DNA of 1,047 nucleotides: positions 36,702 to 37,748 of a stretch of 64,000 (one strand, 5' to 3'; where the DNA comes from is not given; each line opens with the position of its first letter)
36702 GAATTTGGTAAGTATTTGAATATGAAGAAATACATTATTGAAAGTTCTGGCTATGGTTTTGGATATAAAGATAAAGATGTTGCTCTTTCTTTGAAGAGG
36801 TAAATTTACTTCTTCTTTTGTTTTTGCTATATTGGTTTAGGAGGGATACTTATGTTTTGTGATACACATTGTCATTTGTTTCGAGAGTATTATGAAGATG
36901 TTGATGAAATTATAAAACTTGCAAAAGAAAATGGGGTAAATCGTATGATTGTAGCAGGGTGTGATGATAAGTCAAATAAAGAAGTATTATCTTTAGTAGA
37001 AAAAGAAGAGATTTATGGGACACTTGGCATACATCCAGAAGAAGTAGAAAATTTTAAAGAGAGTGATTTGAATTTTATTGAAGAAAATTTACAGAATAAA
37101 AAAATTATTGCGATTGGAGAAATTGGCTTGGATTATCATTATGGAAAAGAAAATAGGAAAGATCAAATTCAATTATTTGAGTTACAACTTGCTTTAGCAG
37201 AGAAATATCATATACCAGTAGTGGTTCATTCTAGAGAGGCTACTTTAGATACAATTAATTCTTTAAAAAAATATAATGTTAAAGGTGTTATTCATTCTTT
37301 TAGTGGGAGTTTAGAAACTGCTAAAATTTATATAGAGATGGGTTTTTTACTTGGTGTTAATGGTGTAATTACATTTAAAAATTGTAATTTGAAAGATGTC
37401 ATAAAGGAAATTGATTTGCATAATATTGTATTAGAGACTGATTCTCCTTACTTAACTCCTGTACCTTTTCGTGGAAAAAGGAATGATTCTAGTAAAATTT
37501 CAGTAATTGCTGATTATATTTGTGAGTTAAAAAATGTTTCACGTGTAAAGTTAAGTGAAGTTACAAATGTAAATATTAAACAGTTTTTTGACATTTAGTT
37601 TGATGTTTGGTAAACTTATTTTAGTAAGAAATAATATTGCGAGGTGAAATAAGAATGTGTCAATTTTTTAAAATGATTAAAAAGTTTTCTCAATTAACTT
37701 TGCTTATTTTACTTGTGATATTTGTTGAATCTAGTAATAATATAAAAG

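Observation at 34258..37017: MerR-family and DUF3419-like cargo bracketed by two ~210-bp direct copies of the tatD 5' end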

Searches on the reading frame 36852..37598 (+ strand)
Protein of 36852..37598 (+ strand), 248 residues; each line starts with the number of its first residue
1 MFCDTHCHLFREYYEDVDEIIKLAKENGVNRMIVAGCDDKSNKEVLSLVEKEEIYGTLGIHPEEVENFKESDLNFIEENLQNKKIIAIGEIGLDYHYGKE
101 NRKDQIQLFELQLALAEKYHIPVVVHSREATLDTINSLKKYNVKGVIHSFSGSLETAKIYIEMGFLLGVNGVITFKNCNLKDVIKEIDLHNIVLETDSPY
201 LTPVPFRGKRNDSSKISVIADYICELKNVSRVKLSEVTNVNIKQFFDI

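Call 6: search_protein_families(library=pfam, proteins=[window:36852-37598:+], max_evalue=0.01)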
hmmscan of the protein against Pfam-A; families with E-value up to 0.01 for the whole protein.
window:36852-37598:+ (248 aa): 1 family
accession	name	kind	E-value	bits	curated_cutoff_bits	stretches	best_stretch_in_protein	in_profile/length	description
PF01026.27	TatD_DNase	-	4.1e-74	249.6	27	1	3-246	1-252/253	TatD related DNase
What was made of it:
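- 36852..37598 (+): Intact tatD. call 6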

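Call 8: find_related_loci(query=window:36852-37598:+, collection=genome_contigs, flank=10000)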
Query window:36852-37598:+ (248 aa) in genome_contigs; peptide patterns used: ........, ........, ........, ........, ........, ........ (x = any residue, [..] = any of these).
271 stretches matched a pattern; 185 encode a relative of the query (tblastn E <= 1e-3); the best 80 are kept; 80 distinct loci.
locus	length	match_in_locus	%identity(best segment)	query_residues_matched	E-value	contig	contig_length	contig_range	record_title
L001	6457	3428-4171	93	1-248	7e-156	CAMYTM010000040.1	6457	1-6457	MAG TPA_asm: uncultured Tenericutes bacterium isolate SRR19390406_bin.5_metawrap_v1.3_MAG genome assembly, contig: NODE.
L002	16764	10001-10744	80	1-248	1e-137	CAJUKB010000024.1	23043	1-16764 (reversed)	MAG TPA_asm: uncultured Bacilli bacterium isolate MGBC143693 genome assembly, contig: MGBC143693.24, whole genome shotgu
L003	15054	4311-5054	80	1-248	6e-137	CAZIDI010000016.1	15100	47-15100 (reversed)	MAG TPA_asm: uncultured Muribaculaceae bacterium isolate SRP222994_co1_401 genome assembly, contig: NODE_8275_length_151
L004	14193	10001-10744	81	1-248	3e-136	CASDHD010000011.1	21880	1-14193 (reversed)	MAG: uncultured Bacilli bacterium isolate single-wildmice_C1233.46_1675168266 genome assembly, contig: NODE_2123_length_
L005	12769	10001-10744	77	1-248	2e-130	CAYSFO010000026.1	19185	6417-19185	MAG TPA_asm: uncultured Muribaculaceae bacterium isolate SRP199465_co1_282 genome assembly, contig: NODE_7712_length_191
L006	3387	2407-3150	77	1-248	1e-133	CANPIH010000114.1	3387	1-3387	MAG TPA_asm: uncultured Tenericutes bacterium isolate SRR15730554_bin.3_metawrap_v1.3_MAG genome assembly, contig: NODE.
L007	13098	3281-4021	74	1-247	2e-123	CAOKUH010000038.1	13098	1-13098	MAG TPA_asm: uncultured Tenericutes bacterium isolate SRR15604608_bin.9_metawrap_v1.3_MAG genome assembly, contig: NODE.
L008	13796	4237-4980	73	1-248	5e-123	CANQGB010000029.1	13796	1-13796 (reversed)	MAG: uncultured Bacilli bacterium isolate Lapin-005__bin86 genome assembly, contig: Lapin-005__NODE_6066_length_13796_co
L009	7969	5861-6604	75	1-248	3e-123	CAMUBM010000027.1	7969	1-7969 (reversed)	MAG TPA_asm: uncultured Tenericutes bacterium isolate SRR14038239_bin.83_metawrap_v1.3_MAG genome assembly, contig: NODE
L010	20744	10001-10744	73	1-248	2e-122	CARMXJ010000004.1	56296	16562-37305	MAG TPA_asm: uncultured Bacilli bacterium isolate MGBC128534 genome assembly, contig: MGBC128534.4, whole genome shotgun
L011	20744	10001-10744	74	1-248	2e-122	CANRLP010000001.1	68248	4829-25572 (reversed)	MAG: uncultured Bacilli bacterium isolate Lapin-018__bin93 genome assembly, contig: Lapin-018__NODE_317_length_68248_cov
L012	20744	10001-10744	72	1-248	5e-121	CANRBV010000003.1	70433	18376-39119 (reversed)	MAG: uncultured Bacilli bacterium isolate Lapin-028__bin53 genome assembly, contig: Lapin-028__NODE_321_length_70433_cov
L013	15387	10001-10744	73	1-248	4e-120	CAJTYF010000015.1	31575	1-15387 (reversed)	MAG TPA_asm: uncultured Bacilli bacterium isolate MGBC121705 genome assembly, contig: MGBC121705.15, whole genome shotgu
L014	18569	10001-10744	72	1-248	3e-120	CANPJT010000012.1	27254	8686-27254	MAG TPA_asm: uncultured Tenericutes bacterium isolate SRR15730548_bin.3_metawrap_v1.3_MAG genome assembly, contig: NODE.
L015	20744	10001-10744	70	1-248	9e-119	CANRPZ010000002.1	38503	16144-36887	MAG: uncultured Bacilli bacterium isolate Lapin-017__bin52 genome assembly, contig: Lapin-017__NODE_435_length_38503_cov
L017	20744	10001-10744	69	1-248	2e-114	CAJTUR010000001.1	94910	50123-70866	MAG TPA_asm: uncultured Bacilli bacterium isolate MGBC108787 genome assembly, contig: MGBC108787.1, whole genome shotgun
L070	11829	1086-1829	71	1-248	2e-121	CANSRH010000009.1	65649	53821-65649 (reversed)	MAG TPA_asm: uncultured Tenericutes bacterium isolate SRR15510228_bin.30_metawrap_v1.3_MAG genome assembly, contig: NODE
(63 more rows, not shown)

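Call 18: search_protein_families(library=ncbifam, proteins=[L004:8031-8867:+], max_evalue=0.1)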
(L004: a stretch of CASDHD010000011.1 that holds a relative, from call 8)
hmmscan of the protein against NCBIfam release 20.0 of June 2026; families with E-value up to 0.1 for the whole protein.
L004:8031-8867:+ (278 aa): 1 family
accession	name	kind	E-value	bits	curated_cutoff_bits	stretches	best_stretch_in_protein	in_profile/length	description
TIGR00168.2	infC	equivalog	0.059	13.1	60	1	30-92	78-140/170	translation initiation factor IF-3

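Call 19: search_protein_families(library=padloc, proteins=[L004:8031-8867:+], max_evalue=0.1)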
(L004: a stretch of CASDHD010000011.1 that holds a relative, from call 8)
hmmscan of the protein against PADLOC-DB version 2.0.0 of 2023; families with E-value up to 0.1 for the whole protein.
L004:8031-8867:+ (278 aa): 0 families

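Call 20: search_protein_families(library=pfam, proteins=[L004:8031-8867:+], max_evalue=10)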
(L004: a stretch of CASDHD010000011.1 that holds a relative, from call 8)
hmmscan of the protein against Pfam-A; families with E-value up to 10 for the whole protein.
L004:8031-8867:+ (278 aa): 0 families

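Call 23: find_encoding_contigs(protein=window:36852-37598:+, flank=7000, max_places=10)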
Protein window:36852-37598:+ (248 aa): 19 contigs read that carry it; 10 places shown.
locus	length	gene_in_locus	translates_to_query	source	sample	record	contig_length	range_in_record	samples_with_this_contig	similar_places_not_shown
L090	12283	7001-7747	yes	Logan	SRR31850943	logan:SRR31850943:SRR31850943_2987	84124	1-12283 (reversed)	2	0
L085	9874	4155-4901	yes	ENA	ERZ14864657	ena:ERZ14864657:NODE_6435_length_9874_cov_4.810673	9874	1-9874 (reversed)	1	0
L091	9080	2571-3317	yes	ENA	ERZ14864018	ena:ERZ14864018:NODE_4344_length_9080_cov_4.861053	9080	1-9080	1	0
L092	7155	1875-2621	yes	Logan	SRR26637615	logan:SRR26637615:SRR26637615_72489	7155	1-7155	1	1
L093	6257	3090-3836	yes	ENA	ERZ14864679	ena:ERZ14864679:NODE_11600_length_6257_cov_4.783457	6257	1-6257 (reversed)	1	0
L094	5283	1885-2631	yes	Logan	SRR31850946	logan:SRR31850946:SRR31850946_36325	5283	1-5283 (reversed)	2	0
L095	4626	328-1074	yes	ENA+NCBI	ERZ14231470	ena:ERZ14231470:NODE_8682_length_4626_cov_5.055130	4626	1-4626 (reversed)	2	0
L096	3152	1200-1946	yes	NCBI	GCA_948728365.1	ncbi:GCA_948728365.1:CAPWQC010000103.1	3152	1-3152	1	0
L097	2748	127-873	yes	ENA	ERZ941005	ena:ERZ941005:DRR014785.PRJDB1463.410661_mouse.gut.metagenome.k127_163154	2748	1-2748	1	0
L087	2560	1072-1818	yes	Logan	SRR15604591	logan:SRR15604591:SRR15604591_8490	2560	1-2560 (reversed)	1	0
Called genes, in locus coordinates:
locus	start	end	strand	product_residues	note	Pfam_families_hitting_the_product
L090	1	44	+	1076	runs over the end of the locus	PF17757:UvrB_inter, PF02559:CarD_TRCF_RID, PF00270:DEAD, PF00271:Helicase_C, PF03461:TRCF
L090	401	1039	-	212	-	PF17761:DUF1016_N, PF06250:YhcG_C (weak)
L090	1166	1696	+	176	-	PF04014:MazE_antitoxin, PF15714:SpoVT_C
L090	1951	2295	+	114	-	-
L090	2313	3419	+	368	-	PF01636:APH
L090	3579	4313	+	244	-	PF00106:adh_short, PF08659:KR, PF13561:adh_short_C2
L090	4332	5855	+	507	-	PF00133:tRNA-synt_1, PF01406:tRNA-synt_1e (weak), PF01921:tRNA-synt_1f (faint), PF09334:tRNA-synt_1g, PF00133:tRNA-synt_1, PF19303:Anticodon_3, PF08264:Anticodon_1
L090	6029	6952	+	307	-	PF11899:DUF3419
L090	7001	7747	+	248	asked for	PF01026:TatD_DNase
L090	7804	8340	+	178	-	-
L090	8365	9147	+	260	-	PF00398:RrnaAD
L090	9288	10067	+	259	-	PF05582:Peptidase_U57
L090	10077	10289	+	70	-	PF06257:VEG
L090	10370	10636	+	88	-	PF04026:SpoVG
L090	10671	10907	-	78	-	PF12844:HTH_19, PF01381:HTH_3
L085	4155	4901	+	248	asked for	PF01026:TatD_DNase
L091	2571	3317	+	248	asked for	PF01026:TatD_DNase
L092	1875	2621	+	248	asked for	PF01026:TatD_DNase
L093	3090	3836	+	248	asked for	PF01026:TatD_DNase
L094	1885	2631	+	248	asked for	PF01026:TatD_DNase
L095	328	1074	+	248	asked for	PF01026:TatD_DNase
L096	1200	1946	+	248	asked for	PF01026:TatD_DNase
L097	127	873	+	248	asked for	PF01026:TatD_DNase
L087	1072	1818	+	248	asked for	PF01026:TatD_DNase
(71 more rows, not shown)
